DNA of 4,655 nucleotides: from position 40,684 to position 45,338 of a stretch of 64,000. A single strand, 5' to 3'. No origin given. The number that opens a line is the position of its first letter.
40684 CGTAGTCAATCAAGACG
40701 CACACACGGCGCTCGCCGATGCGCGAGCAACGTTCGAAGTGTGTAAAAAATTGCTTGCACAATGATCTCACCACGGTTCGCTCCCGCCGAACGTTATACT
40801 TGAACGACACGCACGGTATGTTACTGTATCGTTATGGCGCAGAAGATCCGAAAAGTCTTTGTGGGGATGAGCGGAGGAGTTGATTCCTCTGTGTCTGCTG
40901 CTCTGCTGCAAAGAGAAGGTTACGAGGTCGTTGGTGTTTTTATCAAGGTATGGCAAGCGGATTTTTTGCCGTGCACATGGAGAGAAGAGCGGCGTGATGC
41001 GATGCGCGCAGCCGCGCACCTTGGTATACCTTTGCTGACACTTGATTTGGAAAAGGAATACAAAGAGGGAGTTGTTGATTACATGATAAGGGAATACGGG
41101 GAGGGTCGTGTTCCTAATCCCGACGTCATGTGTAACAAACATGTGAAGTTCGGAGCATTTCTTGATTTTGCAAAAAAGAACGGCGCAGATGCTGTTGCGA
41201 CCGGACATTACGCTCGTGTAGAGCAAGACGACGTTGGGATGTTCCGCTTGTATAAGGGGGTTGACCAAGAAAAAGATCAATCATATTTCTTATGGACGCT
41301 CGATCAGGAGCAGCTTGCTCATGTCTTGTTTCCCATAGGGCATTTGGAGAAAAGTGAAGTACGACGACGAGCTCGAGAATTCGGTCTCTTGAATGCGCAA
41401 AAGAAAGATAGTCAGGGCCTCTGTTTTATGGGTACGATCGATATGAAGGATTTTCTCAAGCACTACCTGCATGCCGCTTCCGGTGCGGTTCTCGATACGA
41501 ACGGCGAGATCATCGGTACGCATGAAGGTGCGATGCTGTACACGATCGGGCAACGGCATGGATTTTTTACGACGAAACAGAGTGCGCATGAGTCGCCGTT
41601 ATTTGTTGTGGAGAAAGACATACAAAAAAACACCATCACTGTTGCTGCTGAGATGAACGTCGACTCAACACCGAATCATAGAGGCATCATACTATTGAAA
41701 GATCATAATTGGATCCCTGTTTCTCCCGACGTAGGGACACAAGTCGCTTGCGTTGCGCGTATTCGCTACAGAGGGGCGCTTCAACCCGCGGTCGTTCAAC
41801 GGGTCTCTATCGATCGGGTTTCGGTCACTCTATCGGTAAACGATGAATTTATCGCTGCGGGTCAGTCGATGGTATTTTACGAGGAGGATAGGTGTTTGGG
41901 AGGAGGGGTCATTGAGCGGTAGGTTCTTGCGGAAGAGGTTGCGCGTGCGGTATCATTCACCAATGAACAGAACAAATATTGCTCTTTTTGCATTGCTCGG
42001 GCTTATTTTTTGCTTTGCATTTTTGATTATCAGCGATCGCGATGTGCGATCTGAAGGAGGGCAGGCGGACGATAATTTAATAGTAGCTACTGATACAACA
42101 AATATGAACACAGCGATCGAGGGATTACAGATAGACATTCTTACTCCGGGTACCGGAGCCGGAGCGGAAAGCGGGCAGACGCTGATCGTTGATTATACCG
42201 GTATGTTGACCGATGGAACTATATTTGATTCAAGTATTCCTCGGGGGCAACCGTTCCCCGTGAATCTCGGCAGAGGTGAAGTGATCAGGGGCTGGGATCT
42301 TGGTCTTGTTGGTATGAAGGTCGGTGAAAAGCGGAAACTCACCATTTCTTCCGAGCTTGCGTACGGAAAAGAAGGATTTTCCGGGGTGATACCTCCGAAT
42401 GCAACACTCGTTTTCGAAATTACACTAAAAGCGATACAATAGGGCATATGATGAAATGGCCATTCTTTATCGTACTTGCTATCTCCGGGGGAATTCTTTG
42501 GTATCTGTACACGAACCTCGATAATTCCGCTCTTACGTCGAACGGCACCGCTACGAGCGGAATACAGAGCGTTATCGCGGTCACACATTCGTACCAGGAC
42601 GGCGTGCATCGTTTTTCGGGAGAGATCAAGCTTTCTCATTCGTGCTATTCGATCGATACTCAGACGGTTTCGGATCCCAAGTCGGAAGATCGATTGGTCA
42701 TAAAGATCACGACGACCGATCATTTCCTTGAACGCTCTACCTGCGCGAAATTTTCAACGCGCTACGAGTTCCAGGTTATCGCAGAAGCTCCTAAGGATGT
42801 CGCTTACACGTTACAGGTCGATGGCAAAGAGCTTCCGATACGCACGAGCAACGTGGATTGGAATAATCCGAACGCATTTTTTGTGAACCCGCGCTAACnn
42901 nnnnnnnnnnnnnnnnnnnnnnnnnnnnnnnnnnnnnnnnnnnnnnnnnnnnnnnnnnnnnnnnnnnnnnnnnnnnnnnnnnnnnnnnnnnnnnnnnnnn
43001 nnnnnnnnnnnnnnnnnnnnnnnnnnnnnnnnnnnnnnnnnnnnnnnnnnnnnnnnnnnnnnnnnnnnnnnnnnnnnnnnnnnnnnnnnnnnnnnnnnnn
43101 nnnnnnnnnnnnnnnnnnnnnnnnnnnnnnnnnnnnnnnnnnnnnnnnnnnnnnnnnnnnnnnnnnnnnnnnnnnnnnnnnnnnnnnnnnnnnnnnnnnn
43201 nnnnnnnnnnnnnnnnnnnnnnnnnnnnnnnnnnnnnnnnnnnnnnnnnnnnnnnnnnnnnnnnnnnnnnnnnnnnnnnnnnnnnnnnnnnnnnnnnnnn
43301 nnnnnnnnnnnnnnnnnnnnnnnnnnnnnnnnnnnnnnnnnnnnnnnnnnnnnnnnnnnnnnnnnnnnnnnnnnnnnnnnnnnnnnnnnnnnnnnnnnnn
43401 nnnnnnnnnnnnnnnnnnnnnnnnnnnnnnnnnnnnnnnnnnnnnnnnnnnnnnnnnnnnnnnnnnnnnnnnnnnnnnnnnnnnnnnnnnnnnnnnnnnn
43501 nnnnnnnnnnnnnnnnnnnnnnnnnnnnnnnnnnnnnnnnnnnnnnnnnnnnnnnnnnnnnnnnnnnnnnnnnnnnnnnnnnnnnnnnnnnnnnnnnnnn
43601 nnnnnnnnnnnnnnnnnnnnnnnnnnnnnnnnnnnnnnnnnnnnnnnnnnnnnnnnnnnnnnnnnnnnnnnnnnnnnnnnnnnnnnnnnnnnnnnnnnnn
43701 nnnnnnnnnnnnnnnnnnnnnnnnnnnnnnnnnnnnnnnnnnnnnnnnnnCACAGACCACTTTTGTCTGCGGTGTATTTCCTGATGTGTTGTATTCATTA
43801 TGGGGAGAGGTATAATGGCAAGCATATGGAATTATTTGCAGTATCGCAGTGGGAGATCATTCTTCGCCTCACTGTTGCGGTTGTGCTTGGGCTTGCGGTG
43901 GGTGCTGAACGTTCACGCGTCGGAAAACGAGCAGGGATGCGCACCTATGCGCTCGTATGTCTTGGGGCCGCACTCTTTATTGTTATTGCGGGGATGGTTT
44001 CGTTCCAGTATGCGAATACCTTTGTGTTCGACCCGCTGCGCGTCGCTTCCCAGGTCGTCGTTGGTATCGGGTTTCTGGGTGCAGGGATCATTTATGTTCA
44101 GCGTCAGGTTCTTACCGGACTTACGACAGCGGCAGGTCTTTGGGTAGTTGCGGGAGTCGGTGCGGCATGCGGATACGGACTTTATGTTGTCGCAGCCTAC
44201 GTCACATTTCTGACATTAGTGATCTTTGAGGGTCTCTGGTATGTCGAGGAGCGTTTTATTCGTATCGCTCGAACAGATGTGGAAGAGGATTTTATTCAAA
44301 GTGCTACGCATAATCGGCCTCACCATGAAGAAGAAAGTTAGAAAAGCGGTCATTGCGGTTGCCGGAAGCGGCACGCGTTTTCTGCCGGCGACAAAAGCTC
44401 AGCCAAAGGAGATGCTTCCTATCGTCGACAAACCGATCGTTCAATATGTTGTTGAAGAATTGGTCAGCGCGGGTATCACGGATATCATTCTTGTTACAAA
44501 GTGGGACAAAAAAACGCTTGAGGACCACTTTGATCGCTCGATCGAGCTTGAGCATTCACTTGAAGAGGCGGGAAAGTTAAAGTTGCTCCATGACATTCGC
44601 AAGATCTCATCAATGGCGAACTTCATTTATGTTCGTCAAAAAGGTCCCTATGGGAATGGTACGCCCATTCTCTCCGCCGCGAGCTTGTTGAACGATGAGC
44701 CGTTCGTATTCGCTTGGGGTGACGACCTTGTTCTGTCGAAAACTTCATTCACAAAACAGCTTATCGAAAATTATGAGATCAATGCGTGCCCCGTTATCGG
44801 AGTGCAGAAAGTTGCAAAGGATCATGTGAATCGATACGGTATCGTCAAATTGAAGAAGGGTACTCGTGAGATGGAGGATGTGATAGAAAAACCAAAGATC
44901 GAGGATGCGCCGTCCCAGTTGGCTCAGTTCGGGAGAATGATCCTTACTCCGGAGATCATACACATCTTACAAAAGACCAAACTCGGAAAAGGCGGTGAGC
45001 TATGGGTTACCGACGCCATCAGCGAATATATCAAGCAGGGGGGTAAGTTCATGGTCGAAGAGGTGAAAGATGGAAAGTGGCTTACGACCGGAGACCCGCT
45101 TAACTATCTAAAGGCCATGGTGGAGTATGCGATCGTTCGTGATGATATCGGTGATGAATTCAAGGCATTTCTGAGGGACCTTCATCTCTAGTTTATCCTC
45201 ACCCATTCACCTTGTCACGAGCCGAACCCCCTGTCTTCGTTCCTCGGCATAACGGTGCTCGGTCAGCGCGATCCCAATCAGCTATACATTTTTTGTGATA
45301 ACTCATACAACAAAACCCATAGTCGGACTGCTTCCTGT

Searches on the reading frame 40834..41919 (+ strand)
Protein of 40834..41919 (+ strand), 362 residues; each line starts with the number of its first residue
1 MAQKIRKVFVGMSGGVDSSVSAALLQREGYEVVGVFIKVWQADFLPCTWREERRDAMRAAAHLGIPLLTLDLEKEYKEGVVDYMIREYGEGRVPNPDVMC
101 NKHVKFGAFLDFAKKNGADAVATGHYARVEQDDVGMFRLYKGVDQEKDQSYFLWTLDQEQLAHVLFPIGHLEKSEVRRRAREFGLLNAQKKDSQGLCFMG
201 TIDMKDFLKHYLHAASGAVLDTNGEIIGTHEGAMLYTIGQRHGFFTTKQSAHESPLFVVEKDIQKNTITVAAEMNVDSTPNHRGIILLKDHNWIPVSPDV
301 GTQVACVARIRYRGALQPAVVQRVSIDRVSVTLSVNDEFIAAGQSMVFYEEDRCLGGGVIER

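Call 23: search_protein_families(library=pfam, proteins=[window:40834-41919:+], max_evalue=0.001)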
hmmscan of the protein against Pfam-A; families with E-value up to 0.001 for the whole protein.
window:40834-41919:+ (362 aa): 7 families
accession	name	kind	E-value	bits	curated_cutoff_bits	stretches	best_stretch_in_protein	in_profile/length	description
PF03054.22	tRNA_Me_trans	-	2.4e-75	253.1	20.6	1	7-200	2-201/202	tRNA methyl transferase HUP domain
PF20259.3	tRNA_Me_trans_M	-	4.5e-20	71.4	27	1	205-271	1-65/66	tRNA methyl transferase PRC-barrel domain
PF20258.4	tRNA_Me_trans_C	-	2.4e-16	60.3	20.6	1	286-360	4-77/77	Aminomethyltransferase beta-barrel domain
PF02540.23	NAD_synthase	-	7.3e-05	22.4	21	1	4-76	17-85/242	NAD synthase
PF24167.1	DUF7411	-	0.00027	21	28.7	1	7-87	2-73/194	Family of unknown function (DUF7411)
PF00764.25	Arginosuc_synth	-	0.00043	20.8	27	0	7-124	1-114/162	Arginosuccinate synthase N-terminal HUP domain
PF06508.19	QueC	-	0.00071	19.6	22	0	8-184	2-174/210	Queuosine biosynthesis protein QueC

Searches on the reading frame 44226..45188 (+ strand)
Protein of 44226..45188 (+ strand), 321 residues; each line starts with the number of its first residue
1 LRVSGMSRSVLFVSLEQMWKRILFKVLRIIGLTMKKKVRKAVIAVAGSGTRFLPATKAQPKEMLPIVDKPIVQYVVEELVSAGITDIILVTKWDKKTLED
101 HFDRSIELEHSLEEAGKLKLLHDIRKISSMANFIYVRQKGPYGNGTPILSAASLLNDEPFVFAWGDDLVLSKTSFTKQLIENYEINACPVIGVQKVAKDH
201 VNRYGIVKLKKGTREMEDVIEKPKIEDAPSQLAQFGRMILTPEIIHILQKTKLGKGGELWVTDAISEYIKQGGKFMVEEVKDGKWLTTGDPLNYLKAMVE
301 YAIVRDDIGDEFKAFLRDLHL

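Call 23: search_protein_families(library=pfam, proteins=[window:44226-45188:+], max_evalue=0.001)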
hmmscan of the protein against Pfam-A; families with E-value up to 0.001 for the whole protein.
window:44226-45188:+ (321 aa): 2 families
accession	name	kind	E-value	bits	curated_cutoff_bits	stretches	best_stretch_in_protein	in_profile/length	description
PF00483.29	NTP_transferase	-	6.1e-28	98.5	21.2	1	40-301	1-242/245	Nucleotidyl transferase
PF12804.13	NTP_transf_3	-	2.8e-06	28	27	1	41-190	1-118/160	MobA-like NTP transferase domain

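Call 43: search_protein_families(library=ncbifam, proteins=[window:44226-45188:+], max_evalue=0.001)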
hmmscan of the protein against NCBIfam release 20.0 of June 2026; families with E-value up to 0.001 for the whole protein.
window:44226-45188:+ (321 aa): 28 families (the best 25 are shown)
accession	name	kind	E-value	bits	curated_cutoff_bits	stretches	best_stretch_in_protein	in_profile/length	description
TIGR01099.1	galU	equivalog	7.1e-87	291.3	326.8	1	38-297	1-261/261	UTP--glucose-1-phosphate uridylyltransferase GalU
NF009928.0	PRK13389.1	equivalog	6.2e-61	206.2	548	1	34-318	4-296/302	UTP--glucose-1-phosphate uridylyltransferase GalU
NF007516.0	PRK10122.1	equivalog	3.9e-47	160.8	534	1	40-316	5-291/297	UTP--glucose-1-phosphate uridylyltransferase GalF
TIGR01105.1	galF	equivalog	7.4e-44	150.1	659.2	1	40-314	5-289/297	GalU regulator GalF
TIGR03992.1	Arch_glmU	subfamily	4.5e-37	127.9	292.1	1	40-298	2-224/393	bifunctional sugar-1-phosphate nucleotidylyltransferase/acetyltransferase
TIGR01208.1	rmlA_long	equivalog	5.9e-33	114.2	320.25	1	40-298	1-231/353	glucose-1-phosphate thymidylyltransferase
NF041313.1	UDPGP_AglF_Halo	equivalog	5.6e-25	88.2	400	2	40-104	2-66/234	UTP--glucose-1-phosphate uridylyltransferase AglF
NF041173.1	Sug_nt_acttase_Thmprot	equivalog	3.9e-22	78.8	600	1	40-296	2-222/405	bifunctional sugar-1-phosphate nucleotidylyltransferase/acetyltransferase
TIGR01207.1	rmlA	equivalog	2.3e-19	69.6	360.65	1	40-290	1-225/286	glucose-1-phosphate thymidylyltransferase RfbA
NF012024.0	PRK15480.1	equivalog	9.7e-16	57.7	588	1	37-92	2-57/292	glucose-1-phosphate thymidylyltransferase RfbA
NF052502.1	man1P_GTase_Rv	exception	9.2e-14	51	440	1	40-295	2-224/352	mannose-1-phosphate guanylyltransferase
NF045761.1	NAMPUrTaseMurU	equivalog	5e-12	46.2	250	1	40-103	2-65/226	N-acetylmuramate alpha-1-phosphate uridylyltransferase MurU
TIGR01173.1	glmU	equivalog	5.9e-10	38.6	366.85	1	40-282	2-216/452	bifunctional UDP-N-acetylglucosamine diphosphorylase/glucosamine-1-phosphate N-acetyltransferase GlmU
NF049965.1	GlMnHpPGnyltfHddC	equivalog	4.6e-09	36.2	300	1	40-113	2-78/221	D-glycero-D-manno-heptose 1-phosphate guanosyltransferase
TIGR02623.1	G1P_cyt_trans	equivalog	1.1e-08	34.9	300.25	1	40-252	2-203/255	glucose-1-phosphate cytidylyltransferase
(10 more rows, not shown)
